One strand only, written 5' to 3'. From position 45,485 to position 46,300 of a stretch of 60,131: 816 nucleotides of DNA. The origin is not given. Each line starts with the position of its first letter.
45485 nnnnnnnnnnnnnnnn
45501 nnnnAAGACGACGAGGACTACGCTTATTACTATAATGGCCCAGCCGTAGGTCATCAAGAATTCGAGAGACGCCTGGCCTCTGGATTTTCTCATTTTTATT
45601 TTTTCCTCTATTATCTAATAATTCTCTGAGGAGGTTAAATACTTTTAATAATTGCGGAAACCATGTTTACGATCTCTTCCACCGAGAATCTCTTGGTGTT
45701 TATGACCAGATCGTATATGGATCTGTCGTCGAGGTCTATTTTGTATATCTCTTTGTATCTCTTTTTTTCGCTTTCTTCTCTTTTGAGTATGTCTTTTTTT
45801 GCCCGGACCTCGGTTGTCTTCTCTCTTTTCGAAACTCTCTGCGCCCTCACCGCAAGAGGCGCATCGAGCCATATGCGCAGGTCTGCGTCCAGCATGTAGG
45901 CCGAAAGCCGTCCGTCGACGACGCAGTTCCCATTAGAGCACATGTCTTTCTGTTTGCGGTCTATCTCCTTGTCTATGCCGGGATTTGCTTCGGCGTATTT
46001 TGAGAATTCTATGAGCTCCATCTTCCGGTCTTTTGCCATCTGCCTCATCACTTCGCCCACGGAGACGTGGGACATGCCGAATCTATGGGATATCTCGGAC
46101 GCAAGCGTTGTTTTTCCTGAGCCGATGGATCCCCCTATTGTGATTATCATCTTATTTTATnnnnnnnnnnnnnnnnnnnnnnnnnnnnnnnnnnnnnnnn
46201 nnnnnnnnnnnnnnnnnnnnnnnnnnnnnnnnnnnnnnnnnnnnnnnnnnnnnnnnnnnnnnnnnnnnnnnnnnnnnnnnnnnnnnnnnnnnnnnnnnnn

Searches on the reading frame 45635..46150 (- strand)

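Call 89: search_protein_families(library=pfam, proteins=[window:45635-46150:-], max_evalue=0.001)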
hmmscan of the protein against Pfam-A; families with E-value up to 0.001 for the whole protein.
window:45635-46150:- (171 aa): 9 families
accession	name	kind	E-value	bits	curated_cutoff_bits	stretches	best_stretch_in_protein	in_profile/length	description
PF13189.12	Cytidylate_kin2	-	5.9e-30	105.2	28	1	2-153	1-175/176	Cytidylate kinase-like family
PF13238.12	AAA_18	-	4.6e-15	56.6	29.4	1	3-117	1-119/128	AAA domain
PF13207.12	AAA_17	-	1.3e-14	55.1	27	1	9-101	4-114/136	AAA domain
PF02224.24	Cytidylate_kin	-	3e-14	53.7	26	1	53-169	92-210/211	Cytidylate kinase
PF13671.12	AAA_33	-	1.3e-07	32.4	27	1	3-118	2-129/143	AAA domain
PF01202.28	SKI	-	1.1e-06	29.4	22.1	1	10-138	2-138/159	Shikimate kinase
PF01712.25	dNK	-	8.8e-06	26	27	0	3-43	1-39/203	Deoxynucleoside kinase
PF13521.12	AAA_28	-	1.6e-05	25.6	27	1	3-53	2-50/164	AAA domain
PF00406.28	ADK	-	3.8e-05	24.3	26.8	1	7-42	3-38/151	Adenylate kinase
